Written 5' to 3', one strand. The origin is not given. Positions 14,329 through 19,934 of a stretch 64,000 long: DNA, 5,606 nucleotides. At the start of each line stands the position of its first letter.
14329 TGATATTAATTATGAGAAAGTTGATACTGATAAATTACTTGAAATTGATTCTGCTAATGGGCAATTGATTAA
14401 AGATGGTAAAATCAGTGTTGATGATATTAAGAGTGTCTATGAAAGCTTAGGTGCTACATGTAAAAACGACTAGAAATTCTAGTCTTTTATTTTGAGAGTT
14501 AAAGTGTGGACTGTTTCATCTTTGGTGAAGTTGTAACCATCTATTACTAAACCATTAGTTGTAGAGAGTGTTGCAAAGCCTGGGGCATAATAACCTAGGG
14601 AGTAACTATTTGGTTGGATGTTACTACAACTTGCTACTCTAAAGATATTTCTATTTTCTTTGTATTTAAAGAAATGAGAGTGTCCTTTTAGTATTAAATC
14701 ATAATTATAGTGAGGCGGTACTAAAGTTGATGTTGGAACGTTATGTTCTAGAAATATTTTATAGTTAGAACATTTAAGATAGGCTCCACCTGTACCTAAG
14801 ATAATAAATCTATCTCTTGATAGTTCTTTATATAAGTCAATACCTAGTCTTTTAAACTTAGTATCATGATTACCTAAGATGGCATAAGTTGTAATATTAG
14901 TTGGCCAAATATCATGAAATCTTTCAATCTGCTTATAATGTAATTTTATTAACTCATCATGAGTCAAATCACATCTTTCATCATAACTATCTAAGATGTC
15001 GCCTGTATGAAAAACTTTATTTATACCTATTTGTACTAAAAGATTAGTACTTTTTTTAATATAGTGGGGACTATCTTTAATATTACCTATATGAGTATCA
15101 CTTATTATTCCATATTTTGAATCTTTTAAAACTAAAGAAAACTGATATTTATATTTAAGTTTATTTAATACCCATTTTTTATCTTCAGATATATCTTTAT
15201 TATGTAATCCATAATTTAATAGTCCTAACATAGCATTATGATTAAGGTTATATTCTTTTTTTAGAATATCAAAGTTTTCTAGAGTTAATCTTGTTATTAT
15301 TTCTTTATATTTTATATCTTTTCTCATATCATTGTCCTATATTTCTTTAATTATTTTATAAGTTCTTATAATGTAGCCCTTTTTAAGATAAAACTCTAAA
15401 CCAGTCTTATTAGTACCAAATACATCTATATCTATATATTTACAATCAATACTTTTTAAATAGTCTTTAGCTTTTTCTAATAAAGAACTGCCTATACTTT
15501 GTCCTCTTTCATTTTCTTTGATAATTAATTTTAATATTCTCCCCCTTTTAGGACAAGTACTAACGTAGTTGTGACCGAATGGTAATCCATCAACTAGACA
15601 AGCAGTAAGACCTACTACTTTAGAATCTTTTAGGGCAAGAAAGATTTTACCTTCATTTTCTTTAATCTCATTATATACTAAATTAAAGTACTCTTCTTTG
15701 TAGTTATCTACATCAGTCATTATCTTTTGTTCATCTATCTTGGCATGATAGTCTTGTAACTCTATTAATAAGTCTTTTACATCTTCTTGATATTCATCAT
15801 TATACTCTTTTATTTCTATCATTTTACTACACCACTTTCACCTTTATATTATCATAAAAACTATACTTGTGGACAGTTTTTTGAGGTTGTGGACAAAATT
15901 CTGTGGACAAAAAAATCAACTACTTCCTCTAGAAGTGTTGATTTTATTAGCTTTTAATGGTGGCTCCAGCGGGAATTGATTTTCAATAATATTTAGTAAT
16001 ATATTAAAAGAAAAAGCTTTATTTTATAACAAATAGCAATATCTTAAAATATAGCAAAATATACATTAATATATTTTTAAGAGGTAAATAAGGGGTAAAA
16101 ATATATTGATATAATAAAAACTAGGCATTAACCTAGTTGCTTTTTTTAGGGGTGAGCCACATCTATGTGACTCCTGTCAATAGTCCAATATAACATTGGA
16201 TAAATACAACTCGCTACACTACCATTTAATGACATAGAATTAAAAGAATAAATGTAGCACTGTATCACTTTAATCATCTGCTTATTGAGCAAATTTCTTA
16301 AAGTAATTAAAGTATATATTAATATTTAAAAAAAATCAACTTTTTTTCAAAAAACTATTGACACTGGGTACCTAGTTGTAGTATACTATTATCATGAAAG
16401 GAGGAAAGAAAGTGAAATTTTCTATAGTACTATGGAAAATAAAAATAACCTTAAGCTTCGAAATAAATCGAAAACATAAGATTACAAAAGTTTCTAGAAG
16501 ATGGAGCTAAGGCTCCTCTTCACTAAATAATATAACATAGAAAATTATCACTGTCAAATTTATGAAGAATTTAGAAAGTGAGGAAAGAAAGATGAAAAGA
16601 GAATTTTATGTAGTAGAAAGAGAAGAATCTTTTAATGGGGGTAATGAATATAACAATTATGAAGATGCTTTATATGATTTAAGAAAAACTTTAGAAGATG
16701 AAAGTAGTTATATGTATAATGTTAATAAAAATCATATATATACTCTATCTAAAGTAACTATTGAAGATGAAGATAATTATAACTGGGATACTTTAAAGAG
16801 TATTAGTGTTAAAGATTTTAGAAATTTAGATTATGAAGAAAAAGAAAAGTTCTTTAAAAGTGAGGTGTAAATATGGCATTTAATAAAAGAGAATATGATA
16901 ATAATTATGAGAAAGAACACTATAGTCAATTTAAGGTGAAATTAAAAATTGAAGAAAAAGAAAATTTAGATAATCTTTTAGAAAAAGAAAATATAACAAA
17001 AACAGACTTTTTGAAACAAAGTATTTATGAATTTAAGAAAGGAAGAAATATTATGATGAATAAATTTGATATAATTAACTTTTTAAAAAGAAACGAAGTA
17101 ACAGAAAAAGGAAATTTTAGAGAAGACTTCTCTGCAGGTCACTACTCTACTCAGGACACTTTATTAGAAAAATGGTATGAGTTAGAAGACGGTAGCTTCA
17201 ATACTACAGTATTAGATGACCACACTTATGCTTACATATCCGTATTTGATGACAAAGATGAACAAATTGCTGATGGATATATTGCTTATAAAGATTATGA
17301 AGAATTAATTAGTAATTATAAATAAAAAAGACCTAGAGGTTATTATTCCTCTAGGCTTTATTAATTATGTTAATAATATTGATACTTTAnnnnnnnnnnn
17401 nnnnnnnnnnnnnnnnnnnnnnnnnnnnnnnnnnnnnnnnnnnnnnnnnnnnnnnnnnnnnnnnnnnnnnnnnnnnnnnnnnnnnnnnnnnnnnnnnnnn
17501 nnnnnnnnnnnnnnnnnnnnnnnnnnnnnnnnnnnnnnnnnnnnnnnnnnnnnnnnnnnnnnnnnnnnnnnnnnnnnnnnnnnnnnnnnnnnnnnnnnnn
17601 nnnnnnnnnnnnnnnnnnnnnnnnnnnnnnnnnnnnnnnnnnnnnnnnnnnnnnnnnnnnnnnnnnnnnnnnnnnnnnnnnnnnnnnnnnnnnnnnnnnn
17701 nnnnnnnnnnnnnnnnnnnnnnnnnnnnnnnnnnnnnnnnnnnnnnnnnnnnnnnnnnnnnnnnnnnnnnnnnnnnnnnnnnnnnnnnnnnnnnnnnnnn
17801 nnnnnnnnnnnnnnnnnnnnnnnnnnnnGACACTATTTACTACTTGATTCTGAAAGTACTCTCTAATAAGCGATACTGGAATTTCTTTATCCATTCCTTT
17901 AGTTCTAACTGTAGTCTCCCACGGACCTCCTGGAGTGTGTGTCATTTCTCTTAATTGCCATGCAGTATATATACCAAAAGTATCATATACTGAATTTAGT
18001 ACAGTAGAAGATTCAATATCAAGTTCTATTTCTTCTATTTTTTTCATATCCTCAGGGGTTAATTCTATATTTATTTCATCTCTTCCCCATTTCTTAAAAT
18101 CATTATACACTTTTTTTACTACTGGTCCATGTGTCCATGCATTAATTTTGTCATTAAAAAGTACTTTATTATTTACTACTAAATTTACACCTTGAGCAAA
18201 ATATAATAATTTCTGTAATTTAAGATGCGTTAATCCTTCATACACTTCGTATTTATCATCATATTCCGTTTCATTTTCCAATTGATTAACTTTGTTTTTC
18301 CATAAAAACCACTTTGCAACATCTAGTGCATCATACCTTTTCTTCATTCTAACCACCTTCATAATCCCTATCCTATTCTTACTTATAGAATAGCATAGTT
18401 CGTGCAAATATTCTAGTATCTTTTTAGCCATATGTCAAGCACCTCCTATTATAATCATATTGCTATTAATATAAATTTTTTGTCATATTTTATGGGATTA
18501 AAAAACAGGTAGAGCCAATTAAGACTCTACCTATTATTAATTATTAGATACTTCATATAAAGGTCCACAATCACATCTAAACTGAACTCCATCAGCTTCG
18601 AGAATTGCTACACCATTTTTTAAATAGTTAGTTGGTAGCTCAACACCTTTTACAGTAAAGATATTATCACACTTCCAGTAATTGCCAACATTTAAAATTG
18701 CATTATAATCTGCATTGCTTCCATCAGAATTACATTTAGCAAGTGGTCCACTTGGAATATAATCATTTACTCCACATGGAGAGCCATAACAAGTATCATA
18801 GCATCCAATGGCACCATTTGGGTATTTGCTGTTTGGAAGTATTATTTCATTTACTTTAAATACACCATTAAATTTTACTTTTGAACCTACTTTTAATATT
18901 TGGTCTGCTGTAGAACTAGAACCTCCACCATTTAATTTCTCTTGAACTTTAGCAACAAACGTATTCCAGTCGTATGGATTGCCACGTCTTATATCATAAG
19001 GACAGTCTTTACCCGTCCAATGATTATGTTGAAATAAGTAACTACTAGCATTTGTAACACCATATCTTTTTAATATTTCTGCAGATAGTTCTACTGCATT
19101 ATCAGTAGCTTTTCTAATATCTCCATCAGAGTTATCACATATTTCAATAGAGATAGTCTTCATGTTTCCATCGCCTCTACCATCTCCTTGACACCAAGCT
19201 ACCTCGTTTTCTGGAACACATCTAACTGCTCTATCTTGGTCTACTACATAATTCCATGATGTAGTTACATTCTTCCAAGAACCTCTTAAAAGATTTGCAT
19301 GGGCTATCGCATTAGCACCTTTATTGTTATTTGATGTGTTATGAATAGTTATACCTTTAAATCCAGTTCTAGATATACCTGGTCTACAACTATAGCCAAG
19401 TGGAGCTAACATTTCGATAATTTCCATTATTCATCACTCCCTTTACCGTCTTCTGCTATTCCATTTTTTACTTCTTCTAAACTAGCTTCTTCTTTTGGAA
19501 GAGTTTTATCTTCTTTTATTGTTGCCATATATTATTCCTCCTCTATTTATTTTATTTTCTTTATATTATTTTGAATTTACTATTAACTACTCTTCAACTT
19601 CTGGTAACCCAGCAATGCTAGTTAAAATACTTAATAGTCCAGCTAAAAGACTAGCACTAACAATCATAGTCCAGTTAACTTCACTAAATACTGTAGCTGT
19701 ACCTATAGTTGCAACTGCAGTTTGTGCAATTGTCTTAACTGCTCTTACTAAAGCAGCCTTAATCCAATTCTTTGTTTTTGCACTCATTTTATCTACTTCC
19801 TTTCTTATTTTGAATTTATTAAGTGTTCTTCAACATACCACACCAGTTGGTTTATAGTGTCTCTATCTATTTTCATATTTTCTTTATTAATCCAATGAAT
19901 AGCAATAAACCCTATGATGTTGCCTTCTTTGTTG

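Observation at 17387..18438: Self-contained Panacea/DUF4065 gene plus unclassified 148-aa partner: candidate PanA-PanT-type toxin-antitoxin or defence module with an unrecognised toxin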

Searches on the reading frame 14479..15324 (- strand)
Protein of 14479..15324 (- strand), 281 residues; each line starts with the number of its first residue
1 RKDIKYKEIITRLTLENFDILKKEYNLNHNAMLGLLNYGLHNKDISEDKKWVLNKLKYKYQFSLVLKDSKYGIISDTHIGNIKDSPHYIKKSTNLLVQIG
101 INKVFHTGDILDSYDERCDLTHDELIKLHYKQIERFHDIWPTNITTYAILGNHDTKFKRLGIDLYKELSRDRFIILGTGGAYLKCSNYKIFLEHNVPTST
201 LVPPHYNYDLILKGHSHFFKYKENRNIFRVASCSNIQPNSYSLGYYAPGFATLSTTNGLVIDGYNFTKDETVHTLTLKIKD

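Call 75: search_protein_families(library=pfam, proteins=[window:14479-15324:-], max_evalue=0.01)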
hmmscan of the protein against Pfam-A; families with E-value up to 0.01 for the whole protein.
window:14479-15324:- (281 aa): 2 families
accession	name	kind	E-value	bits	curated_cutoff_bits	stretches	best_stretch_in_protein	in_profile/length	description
PF12850.12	Metallophos_2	-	3.2e-07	30.9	27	1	71-230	3-130/154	Calcineurin-like phosphoesterase superfamily domain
PF00149.33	Metallophos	-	9.3e-06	26.6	21.5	1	71-196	3-116/191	Calcineurin-like phosphoesterase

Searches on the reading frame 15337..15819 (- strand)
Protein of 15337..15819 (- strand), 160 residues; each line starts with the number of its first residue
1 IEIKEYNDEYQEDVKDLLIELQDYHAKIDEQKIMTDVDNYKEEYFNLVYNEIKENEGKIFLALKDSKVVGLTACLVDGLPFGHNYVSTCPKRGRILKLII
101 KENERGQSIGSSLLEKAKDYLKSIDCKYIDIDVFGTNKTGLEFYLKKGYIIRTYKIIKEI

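Call 75: search_protein_families(library=pfam, proteins=[window:15337-15819:-], max_evalue=0.01)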
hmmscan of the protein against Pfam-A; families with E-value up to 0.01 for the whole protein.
window:15337-15819:- (160 aa): 3 families
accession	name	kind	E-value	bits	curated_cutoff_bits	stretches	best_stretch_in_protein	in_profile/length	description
PF00583.31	Acetyltransf_1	-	1.3e-12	48.4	20.7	1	38-149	14-116/116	Acetyltransferase (GNAT) family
PF13508.13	Acetyltransf_7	-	6.9e-08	33.2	27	1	56-150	2-83/84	Acetyltransferase (GNAT) domain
PF13673.13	Acetyltransf_10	-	3.6e-06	27.4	23.6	1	48-150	22-108/128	Acetyltransferase (GNAT) domain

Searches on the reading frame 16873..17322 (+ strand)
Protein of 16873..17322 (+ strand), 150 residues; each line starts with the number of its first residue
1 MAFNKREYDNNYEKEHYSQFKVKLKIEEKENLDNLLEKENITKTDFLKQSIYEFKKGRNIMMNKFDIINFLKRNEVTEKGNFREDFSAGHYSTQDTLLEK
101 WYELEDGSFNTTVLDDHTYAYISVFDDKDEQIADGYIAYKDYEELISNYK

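Call 3: search_protein_families(library=pfam, proteins=[window:16873-17322:+], max_evalue=1)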
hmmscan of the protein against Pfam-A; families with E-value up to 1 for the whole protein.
window:16873-17322:+ (150 aa): 0 families

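Call 5: search_protein_families(library=phrogs, proteins=[window:16873-17322:+], max_evalue=0.1)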
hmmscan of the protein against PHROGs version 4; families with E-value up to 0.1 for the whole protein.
window:16873-17322:+ (150 aa): 2 families
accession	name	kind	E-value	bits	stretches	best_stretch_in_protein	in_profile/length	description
phrog_876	-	transcription regulation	0.0011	19.6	1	13-56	63-106/239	transcriptional repressor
phrog_3896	-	unknown function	0.021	15.9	1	16-52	19-55/62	-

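Call 75: search_protein_families(library=pfam, proteins=[window:16873-17322:+], max_evalue=0.01)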
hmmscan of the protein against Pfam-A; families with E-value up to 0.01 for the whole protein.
window:16873-17322:+ (150 aa): 0 families

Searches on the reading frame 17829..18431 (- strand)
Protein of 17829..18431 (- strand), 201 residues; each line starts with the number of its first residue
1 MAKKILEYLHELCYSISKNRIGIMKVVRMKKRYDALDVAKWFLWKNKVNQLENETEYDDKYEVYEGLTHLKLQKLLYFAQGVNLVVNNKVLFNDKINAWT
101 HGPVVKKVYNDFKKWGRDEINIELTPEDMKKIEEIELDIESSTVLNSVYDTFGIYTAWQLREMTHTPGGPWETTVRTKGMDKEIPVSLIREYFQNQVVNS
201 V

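Call 3: search_protein_families(library=pfam, proteins=[window:17829-18431:-], max_evalue=1)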
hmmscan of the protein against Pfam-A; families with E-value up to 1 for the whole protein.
window:17829-18431:- (201 aa): 2 families
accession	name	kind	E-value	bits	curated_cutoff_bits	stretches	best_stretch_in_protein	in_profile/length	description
PF13274.11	SocA_Panacea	-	4.5e-22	79.6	25.7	1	72-171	1-112/113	Antitoxin SocA-like, Panacea domain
PF19829.4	DUF6310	-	0.0007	20.1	27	1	9-86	22-100/126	Family of unknown function (DUF6310)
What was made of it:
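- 17826..18431 (-): panA, a standalone Panacea/DUF4065 protein. It is 201 aa from the ATG at 18431 (SD AGGAGG 18447-18442) or 173 aa from the ATG at 18347 (SD AAGGTGG 18359-18353). Call 3 (PF13274, 79.6 bits).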

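Call 4: search_protein_families(library=padloc, proteins=[window:17829-18431:-], max_evalue=1)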
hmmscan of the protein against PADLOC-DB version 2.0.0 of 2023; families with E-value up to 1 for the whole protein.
window:17829-18431:- (201 aa): 0 families

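Call 5: search_protein_families(library=phrogs, proteins=[window:17829-18431:-], max_evalue=0.1)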
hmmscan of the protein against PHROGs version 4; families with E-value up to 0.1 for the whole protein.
window:17829-18431:- (201 aa): 4 families
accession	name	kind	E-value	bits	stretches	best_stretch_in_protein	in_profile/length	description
phrog_10390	-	unknown function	1.3e-41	144.1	1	3-196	133-294/299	-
phrog_1281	-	unknown function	3.7e-40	138.7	1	29-197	4-154/195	-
phrog_10930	-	unknown function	0.029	15.7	1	81-124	24-68/79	-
phrog_34460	-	unknown function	0.081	14.3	0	133-163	8-39/80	-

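Call 6: search_protein_families(library=ncbifam, proteins=[window:17829-18431:-], max_evalue=1)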
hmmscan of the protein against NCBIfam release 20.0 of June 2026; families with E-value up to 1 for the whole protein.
window:17829-18431:- (201 aa): 1 family
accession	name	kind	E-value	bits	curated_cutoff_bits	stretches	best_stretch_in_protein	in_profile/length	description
NF047745.1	SocA_antitoxin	equivalog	1.6e-25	89.8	190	1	65-199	19-161/176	type VI toxin-antitoxin system SocA family antitoxin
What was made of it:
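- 17826..18431 (-): Call 6 (below the SocA equivalog cut-off).
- Closest known: SocA-SocB. Different: The NCBIfam SocA equivalog cut-off is not met (89.8 against 190 bits, call 6).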

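Call 37: search_protein_families(library=pfam, alignment_id=A3, max_evalue=0.001)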
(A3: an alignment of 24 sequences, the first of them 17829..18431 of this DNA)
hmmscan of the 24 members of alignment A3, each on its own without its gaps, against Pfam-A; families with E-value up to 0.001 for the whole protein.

A. member 1, window:17829-18431:- (201 aa): 2 families
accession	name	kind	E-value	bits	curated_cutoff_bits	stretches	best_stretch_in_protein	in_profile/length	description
PF13274.11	SocA_Panacea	-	4.5e-22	79.6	25.7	1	72-171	1-112/113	Antitoxin SocA-like, Panacea domain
PF19829.4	DUF6310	-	0.0007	20.1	27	0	9-86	22-100/126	Family of unknown function (DUF6310)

B. families by the number of members that match (of 24 scanned): 2 families
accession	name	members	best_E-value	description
PF13274.11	SocA_Panacea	24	2.8e-23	Antitoxin SocA-like, Panacea domain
PF19829.4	DUF6310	1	0.0007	Family of unknown function (DUF6310)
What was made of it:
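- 17826..18431 (-): Call 37 (all 24 upstream neighbours, the window's own included, carry Panacea).
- On Panacea/DUF4065 (PF13274) PanA antitoxins: Call 37: all 24 upstream neighbours, the window's own included, also match.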

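Call 45: find_related_loci(query=A3, collection=genome_contigs, flank=3000)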
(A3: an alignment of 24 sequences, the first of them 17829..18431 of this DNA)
Query A3 (201 aa) in genome_contigs; peptide patterns used: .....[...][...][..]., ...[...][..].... (x = any residue, [..] = any of these).
360 stretches matched a pattern; 265 encode a relative of the query (tblastn E <= 1e-3); the best 80 are kept; 80 distinct loci.
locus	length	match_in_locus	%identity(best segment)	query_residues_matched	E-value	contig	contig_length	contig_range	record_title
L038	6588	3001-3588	69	1-198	8e-89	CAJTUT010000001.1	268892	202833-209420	MAG TPA_asm: uncultured Bacilli bacterium isolate MGBC114289 genome assembly, contig: MGBC114289.1, whole genome shotgun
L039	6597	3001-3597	61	1-201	2e-78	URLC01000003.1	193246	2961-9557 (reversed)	uncultured Tenericutes bacterium isolate UMGS1110 genome assembly, contig: NODE_6_length_193246_cov_10.4716, whole genom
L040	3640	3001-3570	54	6-197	1e-63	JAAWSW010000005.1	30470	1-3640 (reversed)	MAG: Bacilli bacterium isolate ABMPRH_24_1_1 SL341402_scaffold_2540, whole genome shotgun sequence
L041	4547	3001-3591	49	4-198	8e-60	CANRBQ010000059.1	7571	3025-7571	MAG: uncultured Bacilli bacterium isolate Lapin-028__bin40 genome assembly, contig: Lapin-028__NODE_10739_length_7571_co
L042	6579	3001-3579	52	1-198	3e-59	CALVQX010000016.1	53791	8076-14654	MAG: uncultured Bacilli bacterium isolate E07__bin200 genome assembly, contig: E07__k127_2235656, whole genome shotgun s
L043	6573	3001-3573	53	3-197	8e-56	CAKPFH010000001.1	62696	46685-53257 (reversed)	MAG: uncultured Bacilli bacterium isolate REFINED_METABAT215_TOP10_CONTIGS_1500_ASSEMBLY_K77_MERGED__Hadza_PheChl_Fiber-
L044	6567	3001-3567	47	14-201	1e-55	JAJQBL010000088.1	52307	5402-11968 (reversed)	MAG: Clostridiales bacterium isolate C.3_10 NODE_101_length_52307_cov_38.973035, whole genome shotgun sequence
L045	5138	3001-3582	50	1-198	1e-55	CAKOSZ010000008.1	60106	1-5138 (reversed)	MAG: uncultured Bacilli bacterium isolate REFINED_METABAT215_TOP10_CONTIGS_1500_ASSEMBLY_K77_MERGED__Hadza_MoBio_hadza-I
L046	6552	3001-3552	51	11-199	6e-55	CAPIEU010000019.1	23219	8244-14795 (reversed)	MAG TPA_asm: uncultured Clostridia bacterium isolate MGBC139318 genome assembly, contig: MGBC139318.19, whole genome sho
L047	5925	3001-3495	54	33-198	2e-54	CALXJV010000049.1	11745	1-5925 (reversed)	MAG: uncultured Clostridia bacterium isolate BRZ_EH__bin43 genome assembly, contig: BRZ_EH__NODE_10046_length_11745_cov_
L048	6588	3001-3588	49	1-200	2e-54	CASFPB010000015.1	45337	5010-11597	uncultured bacterium isolate SI.A4.metabat-bins.190 genome assembly, contig: SI.A4.metabat-bins.190.fa_k141_145293, whol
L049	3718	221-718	56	33-198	2e-54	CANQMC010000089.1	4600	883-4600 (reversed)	MAG: uncultured Bacilli bacterium isolate Lapin-014__bin58 genome assembly, contig: Lapin-014__NODE_17171_length_4600_co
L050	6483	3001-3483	54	33-194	4e-53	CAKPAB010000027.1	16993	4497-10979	MAG: uncultured Clostridia bacterium isolate REFINED_METABAT215_TOP10_CONTIGS_1500_ASSEMBLY_K77_MERGED__Hadza_MoBio_hadz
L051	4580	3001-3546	50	13-198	7e-54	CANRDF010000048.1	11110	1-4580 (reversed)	MAG: uncultured Bacilli bacterium isolate Lapin-026__bin92 genome assembly, contig: Lapin-026__NODE_7377_length_11110_co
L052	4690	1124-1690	47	14-201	8e-54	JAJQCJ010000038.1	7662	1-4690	MAG: Clostridiales bacterium isolate C.6_9 NODE_1141_length_7662_cov_15.249507, whole genome shotgun sequence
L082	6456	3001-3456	43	34-198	3e-34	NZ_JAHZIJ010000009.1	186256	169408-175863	Paenibacillus oenotherae strain DT7-4 NODE_9_length_186256_cov_24.6251_ID_3904, whole genome shotgun sequence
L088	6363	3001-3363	38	65-197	8e-26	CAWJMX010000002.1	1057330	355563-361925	MAG: uncultured Gammaproteobacteria bacterium isolate MFD02832.bin.1.63 genome assembly, contig: contig_14475, whole gen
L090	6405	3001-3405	42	53-194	7e-25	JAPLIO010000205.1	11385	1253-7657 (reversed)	MAG: Candidatus Melainabacteria bacterium isolate LacPavin_0419_WC70S_MAG_44_8 LacPavin_0419_WC70S_scaffold_111619, whol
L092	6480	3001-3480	32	8-197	1e-24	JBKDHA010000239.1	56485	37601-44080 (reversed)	MAG: Bacteroidota bacterium isolate samp_2115_semibin_49 samp_2115_2457354, whole genome shotgun sequence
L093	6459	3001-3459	38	33-195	1e-24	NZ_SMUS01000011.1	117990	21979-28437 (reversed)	Clostridium cuniculi strain 1 CLCU001.0001.d01_CNTG00011, whole genome shotgun sequence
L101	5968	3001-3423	36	27-185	1e-23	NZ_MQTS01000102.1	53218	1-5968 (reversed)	Arthrobacter sp. SO3 BJQ90_102, whole genome shotgun sequence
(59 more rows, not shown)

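Call 56: search_solved_structures(query=A3, max_evalue=1)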
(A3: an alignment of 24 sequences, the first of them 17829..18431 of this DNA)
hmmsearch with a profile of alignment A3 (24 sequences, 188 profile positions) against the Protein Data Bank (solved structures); distinct sequences matched with E-value up to 1: 1.
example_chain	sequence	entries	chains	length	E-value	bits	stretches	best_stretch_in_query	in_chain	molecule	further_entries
3c0f_B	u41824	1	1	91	0.82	12.6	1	96-185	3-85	Uncharacterized protein AF_1514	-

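Call 61: search_protein_families(library=pfam, proteins=[L093:3461-3910:+, L082:3466-3921:+, L088:3385-3807:+, L090:3410-3847:+, L092:3486-3902:+, L101:3407-3877:+], max_evalue=1)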
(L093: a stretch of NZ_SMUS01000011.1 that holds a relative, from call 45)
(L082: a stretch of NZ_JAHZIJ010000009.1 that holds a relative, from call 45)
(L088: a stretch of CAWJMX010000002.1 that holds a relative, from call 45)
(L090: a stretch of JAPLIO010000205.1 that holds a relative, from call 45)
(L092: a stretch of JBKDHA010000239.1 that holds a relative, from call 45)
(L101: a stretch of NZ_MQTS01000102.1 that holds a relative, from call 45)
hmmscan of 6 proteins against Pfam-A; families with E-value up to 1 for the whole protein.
L093:3461-3910:+ (150 aa): 1 family
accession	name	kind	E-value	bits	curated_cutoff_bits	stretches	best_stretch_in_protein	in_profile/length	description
PF20391.3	DUF6686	-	0.073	13.5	23.9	1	54-87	35-68/117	Family of unknown function (DUF6686)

L082:3466-3921:+ (152 aa): 0 families

L088:3385-3807:+ (141 aa): 0 families

L090:3410-3847:+ (146 aa): 1 family
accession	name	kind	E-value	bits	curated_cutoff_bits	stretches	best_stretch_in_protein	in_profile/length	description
PF06060.18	Mesothelin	-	0.15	10.7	25.8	1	73-104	339-370/624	Mesothelin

L092:3486-3902:+ (139 aa): 0 families

L101:3407-3877:+ (157 aa): 0 families

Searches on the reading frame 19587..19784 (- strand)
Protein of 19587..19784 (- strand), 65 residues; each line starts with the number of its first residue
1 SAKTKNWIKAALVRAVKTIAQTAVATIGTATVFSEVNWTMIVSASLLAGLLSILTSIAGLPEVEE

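Call 75: search_protein_families(library=pfam, proteins=[window:19587-19784:-], max_evalue=0.01)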
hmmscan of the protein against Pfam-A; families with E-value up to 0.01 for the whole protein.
window:19587-19784:- (65 aa): 1 family
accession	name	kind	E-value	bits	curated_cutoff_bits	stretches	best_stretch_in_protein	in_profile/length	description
PF16945.10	Phage_r1t_holin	-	2.6e-15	56.7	26.9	1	4-59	1-57/72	Putative lactococcus lactis phage r1t holin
